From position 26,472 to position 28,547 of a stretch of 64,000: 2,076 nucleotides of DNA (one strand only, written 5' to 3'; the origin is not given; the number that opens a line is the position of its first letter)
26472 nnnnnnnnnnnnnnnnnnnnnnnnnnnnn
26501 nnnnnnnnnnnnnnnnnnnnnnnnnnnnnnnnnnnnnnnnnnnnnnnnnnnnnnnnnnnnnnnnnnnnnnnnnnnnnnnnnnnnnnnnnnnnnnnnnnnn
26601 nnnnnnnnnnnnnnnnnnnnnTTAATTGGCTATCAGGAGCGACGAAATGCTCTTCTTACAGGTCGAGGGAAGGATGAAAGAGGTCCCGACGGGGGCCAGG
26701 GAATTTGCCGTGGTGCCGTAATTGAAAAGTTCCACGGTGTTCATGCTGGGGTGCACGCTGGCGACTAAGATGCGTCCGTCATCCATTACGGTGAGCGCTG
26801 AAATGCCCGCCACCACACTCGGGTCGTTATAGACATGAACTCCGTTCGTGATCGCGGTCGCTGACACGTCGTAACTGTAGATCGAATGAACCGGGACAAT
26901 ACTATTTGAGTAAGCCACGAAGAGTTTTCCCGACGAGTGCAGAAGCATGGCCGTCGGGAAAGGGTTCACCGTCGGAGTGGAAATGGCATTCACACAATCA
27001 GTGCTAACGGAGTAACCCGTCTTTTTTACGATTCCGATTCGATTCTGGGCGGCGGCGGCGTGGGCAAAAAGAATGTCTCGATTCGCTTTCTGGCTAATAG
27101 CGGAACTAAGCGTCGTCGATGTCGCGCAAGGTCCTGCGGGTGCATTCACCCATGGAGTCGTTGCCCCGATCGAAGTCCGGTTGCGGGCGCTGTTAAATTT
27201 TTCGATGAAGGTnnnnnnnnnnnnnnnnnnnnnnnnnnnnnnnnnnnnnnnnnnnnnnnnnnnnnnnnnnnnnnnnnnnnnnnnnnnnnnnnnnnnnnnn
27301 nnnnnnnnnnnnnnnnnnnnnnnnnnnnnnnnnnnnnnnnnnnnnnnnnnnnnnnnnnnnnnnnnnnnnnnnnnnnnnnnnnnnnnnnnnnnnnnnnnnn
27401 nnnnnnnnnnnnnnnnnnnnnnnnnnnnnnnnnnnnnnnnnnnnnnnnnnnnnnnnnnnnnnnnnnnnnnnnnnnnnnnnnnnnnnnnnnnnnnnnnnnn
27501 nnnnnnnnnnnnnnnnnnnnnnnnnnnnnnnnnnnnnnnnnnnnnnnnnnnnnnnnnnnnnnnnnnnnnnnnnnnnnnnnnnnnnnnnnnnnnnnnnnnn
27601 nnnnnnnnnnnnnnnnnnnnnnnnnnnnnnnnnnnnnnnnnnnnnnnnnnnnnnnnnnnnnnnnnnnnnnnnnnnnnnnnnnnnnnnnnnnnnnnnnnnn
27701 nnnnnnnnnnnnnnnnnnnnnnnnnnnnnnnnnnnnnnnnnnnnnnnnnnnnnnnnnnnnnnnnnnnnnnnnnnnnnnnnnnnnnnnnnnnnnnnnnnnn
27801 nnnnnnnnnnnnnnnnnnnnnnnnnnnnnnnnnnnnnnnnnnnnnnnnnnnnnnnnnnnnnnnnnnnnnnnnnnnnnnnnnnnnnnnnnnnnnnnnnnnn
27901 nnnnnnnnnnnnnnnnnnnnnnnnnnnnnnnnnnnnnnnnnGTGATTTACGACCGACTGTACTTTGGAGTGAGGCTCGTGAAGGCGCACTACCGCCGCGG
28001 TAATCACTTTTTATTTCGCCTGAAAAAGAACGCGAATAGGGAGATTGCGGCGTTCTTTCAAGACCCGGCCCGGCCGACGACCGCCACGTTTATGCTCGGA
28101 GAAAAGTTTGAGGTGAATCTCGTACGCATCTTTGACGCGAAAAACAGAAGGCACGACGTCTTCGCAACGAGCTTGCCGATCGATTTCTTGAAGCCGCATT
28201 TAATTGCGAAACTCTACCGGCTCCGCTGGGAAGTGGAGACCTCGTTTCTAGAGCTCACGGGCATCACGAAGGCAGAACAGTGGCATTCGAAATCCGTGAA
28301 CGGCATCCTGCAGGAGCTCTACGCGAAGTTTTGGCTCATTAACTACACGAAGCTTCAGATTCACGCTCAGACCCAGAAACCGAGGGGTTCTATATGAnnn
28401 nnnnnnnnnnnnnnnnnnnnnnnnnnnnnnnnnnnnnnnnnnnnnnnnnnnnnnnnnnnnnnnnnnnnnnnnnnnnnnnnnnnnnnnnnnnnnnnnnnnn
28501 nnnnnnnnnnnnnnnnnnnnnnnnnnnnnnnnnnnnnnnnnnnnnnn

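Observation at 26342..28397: tRNA-Leu(CAG) embedded in a decayed patch: IR element, promoterless beta-propeller fragment and a broken IS4 transposase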

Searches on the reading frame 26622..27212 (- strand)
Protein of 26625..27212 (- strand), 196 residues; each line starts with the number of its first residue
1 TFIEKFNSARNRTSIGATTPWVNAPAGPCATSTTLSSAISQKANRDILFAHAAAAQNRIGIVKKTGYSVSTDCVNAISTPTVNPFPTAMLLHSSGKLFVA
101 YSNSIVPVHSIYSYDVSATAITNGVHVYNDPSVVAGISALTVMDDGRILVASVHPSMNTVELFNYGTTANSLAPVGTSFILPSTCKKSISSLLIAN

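Call 5: search_protein_families(library=pfam, proteins=[window:26622-27149:-], max_evalue=0.1)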
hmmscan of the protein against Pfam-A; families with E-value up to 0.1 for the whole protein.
window:26622-27149:- (175 aa): 0 families

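Call 19: search_protein_families(library=ncbifam, proteins=[window:26625-27212:-], max_evalue=0.1)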
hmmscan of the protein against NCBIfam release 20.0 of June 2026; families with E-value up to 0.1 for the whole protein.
seq(196 aa): 0 families

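Call 20: search_protein_families(library=pfam, proteins=[window:26625-27212:-], max_evalue=1)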
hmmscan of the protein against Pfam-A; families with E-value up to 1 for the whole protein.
seq(196 aa): 0 families
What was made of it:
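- Checked: The specific 'YVTN' family label is not supported: there is no Pfam or NCBIfam hit (calls 5, 19, 20).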

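Call 21: find_homologous_proteins(query=window:26625-27212:-, max_evalue=0.001)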
Query seq(196 aa) (196 aa): 7 proteins with E <= 0.001 among 256 candidates.
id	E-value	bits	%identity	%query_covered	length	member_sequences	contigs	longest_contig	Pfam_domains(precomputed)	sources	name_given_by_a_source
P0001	7.8e-104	363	99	89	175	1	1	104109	-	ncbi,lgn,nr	ncbi:MAG: hypothetical protein H7301_02895 [Cryobacterium sp.]|nr:hypothetical protein [Oligoflexia 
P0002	2.4e-35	140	43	99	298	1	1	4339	-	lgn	-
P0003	5.0e-33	132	47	82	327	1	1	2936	-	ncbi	ncbi:MAG: hypothetical protein AB7H97_20575 [Pseudobdellovibrionaceae bacterium]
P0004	8.4e-30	122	45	82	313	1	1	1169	-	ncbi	-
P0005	3.5e-17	81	46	55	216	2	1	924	-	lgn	-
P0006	8.1e-17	80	34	99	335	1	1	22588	-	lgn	-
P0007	2.2e-5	42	44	46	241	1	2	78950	-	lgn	-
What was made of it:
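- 26622..27413 (-): Pseudogene of a six-bladed beta-propeller-like protein. Codons 1-24 are missing. There is a TAA at 27333-27331, loss of about 33 codons plus a frameshift near 27235, and a TAG at 27215-27213. The 3' 175 codons (26622-27149) remain open and are annotated in NCBI as H7301_02895. Homologues (call 21).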

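Call 36: find_encoding_contigs(protein=P0001, flank=6000, max_places=6)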
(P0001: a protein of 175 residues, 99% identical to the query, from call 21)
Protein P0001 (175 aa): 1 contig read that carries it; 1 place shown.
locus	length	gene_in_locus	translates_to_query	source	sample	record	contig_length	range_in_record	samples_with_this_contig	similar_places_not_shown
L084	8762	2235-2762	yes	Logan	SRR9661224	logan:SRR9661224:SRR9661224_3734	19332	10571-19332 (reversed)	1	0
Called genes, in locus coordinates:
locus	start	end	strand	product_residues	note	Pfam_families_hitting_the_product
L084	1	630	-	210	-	?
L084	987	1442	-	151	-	PF01609:DDE_Tnp_1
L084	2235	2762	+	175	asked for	-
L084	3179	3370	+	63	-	-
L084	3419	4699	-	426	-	-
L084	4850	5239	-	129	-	-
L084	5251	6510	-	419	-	-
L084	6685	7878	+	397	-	-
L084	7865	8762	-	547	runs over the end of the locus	PF12729:4HB_MCP_1, PF00015:MCPsignal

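Call 38: find_encoding_contigs(protein=P0006, flank=8000, max_places=3)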
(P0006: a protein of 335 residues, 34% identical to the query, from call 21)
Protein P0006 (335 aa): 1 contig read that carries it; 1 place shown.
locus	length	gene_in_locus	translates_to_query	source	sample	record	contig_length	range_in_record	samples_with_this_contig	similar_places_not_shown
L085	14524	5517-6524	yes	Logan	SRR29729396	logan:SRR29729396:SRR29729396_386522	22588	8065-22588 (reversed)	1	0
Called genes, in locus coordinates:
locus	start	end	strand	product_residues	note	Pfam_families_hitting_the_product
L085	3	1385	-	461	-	?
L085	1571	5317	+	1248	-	PF00041:fn3 (faint), PF13517:FG-GAP_3 (faint), PF01839:FG-GAP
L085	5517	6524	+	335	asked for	-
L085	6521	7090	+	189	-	-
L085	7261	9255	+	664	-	PF02378:PTS_EIIC, PF00367:PTS_EIIB, PF00358:PTS_EIIA_1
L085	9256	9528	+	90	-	PF00381:PTS-HPr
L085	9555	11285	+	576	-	PF05524:PEP-utilisers_N, PF00391:PEP-utilizers, PF02896:PEP-utilizers_C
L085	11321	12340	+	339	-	-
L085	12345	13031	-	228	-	PF02230:Abhydrolase_2, PF03959:FSH1 (weak)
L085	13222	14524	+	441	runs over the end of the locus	PF13091:PLDc_2, PF00614:PLDc (weak), PF13091:PLDc_2, PF00614:PLDc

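Call 39: find_encoding_contigs(protein=P0002, flank=5000, max_places=3)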
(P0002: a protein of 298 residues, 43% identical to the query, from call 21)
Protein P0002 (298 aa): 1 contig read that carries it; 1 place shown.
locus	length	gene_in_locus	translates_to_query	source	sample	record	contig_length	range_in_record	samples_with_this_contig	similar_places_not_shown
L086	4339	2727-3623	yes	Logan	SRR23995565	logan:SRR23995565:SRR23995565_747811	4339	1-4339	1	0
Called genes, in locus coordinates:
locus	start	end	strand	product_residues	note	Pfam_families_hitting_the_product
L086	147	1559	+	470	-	PF14706:Tnp_DNA_bind, PF02281:Dimer_Tnp_Tn5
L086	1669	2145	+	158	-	-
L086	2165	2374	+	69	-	-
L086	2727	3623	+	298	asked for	-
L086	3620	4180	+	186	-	-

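Call 40: find_encoding_contigs(protein=P0003, flank=5000, max_places=3)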
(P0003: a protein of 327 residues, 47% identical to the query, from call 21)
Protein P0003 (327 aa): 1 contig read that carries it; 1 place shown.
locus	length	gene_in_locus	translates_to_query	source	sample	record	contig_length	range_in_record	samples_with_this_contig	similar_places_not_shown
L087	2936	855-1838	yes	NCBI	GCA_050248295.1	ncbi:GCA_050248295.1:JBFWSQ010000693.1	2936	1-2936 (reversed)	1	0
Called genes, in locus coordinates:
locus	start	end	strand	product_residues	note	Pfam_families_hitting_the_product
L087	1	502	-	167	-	?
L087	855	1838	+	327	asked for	-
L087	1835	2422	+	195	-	-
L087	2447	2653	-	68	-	-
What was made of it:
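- Propeller homologues occur in unrelated contexts, one of them next to a Tn5-like transposase (calls 38-40).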

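Call 53: search_solved_structures(query=A1, max_evalue=10)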
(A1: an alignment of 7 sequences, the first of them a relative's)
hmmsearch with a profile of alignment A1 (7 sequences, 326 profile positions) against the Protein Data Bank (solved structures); distinct sequences matched with E-value up to 10: 1.
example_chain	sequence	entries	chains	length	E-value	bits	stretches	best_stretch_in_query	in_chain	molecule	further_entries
9tfo_A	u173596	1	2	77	1.5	10.9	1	253-293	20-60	Integrated HMA domain of Rmo2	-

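Call 58: predict_structure(alignment_id=A1)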
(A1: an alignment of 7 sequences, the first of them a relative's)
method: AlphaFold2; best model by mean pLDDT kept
length: 327 residues; sequences in the alignment: 7
mean_pLDDT: 83.8   pTM: 0.87
mean pLDDT of the five models: 83.8, 83.0, 81.7, 81.6, 81.6
residues with pLDDT >= 90: 155; 70-90: 115; 50-70: 42; < 50: 15
segments of 3 or more residues with pLDDT < 50: 1-11
pLDDT, mean of each block of 10 residues (from residue 1): 38 86 65 84 95 89 94 94 89 93 85 91 87 89 62 55 87 79 80 70 72 92 89 84 88 91 90 95 84 97 94 91 88
secondary structure, 60 per line:
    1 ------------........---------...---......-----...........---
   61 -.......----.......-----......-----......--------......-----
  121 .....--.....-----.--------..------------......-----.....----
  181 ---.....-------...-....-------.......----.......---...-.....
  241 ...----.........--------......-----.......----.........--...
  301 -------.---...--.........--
elements in order: E13-20 E36-41 E47-53 H54-57 E62-68 E73-79 E85-90 E96-101 E110-115 E121-125 E128-132 E161-166 E172-176 E184-188 E200-203 E211-217 E222-228 E236-243 E248-256 E265-270 E276-282 E287-295 E298-300 E317-325

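Call 61: fold_search(model_id=the predicted structure, library=pdb)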
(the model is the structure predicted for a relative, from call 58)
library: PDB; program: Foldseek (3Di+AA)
matches with E <= 10: 739; with E <= 0.001: 309
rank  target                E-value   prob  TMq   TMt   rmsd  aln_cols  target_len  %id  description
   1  8jxe_B                2.4e-08  1.00  0.63  0.15   3.8       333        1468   12  rat megalin RAP complex head (released 2024-06-19)
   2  4h5i_A                2.8e-08  1.00  0.54  0.52   6.2       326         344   14  Crystal Structure of the Guanine Nucleotide Exchange Factor Sec12 (P1 form) (released 2012-11-07)
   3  8jx8_A                3.4e-08  1.00  0.62  0.16   4.1       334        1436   13  rat megalin head (released 2024-06-19)
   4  9qaw_B                3.8e-08  1.00  0.62  0.06   4.1       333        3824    9  CryoEM structure of the human LRP2 receptor ectodomain in complex with LRPAP1 (released 2026-03-11)
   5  4h5i_B                5.8e-08  1.00  0.55  0.52   6.1       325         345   14  Crystal Structure of the Guanine Nucleotide Exchange Factor Sec12 (P1 form) (released 2012-11-07)
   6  8jxe_A                9.3e-08  1.00  0.64  0.16   3.8       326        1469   13  rat megalin RAP complex head (released 2024-06-19)
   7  9i3v_B                9.3e-08  1.00  0.60  0.06   4.3       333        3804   11  Cryo-EM structure of the human LRP2 ectodomain (released 2026-02-04)
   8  8ptd                  1.1e-07  1.00  0.54  0.52   7.6       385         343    9  The surface-exposed lipo-protein of BtuG1 in complex with cyanocobalamin. (released 2024-07-24)
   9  3s8z_A                1.3e-07  1.00  0.63  0.36   4.0       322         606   12  Crystal structure of LRP6-E3E4 (released 2011-10-26)
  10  4h5j_A                1.5e-07  1.00  0.54  0.52   6.3       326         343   14  Crystal Structure of the Guanine Nucleotide Exchange Factor Sec12 (P64 form) (released 2012-11-07)
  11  8bmz_A                1.8e-07  1.00  0.53  0.53   6.2       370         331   12  Bacteroides thetaiotaomicron surface lipoprotein BT1954 bound to adenosylcobalamin (released 2023-08-16)
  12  4h5j_B                2.1e-07  1.00  0.56  0.53   6.1       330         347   14  Crystal Structure of the Guanine Nucleotide Exchange Factor Sec12 (P64 form) (released 2012-11-07)
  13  8j72_A                2.5e-07  1.00  0.54  0.63   6.6       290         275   17  Crystal structure of mammalian Trim71 in complex with lncRNA Trincr1 (released 2024-03-06)
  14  3s8v_B                2.9e-07  1.00  0.21  0.13  22.2       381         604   13  Crystal structure of LRP6-Dkk1 complex (released 2011-10-26)
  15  7b96_A                3.2e-07  1.00  0.59  0.68   4.0       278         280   18  NHL domain of human TRIM2 (released 2022-01-12)
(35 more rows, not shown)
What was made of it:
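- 26622..27413 (-): Fold (calls 58, 61).
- Closest known: Six-bladed beta-propellers. Same: The AF2 model of homologue P0003 aligns to these folds with TM about 0.5-0.64 and Foldseek E down to 2e-8 (calls 58, 61).
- Checked: Full-length homologues of that ORF (298-335 aa) model as a six-bladed beta-propeller: AF2 pLDDT 83.8, pTM 0.87, with Foldseek hits to LRP/YWTD, NHL and BtuG propellers (calls 21, 58, 61).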

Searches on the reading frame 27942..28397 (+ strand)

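Call 5: search_protein_families(library=pfam, proteins=[window:27942-28397:+], max_evalue=0.1)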
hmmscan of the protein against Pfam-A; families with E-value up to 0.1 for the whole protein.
window:27942-28397:+ (151 aa): 1 family
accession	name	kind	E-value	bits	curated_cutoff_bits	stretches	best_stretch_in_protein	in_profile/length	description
PF01609.27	DDE_Tnp_1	-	1.7e-12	48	23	1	3-134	82-199/200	Transposase DDE domain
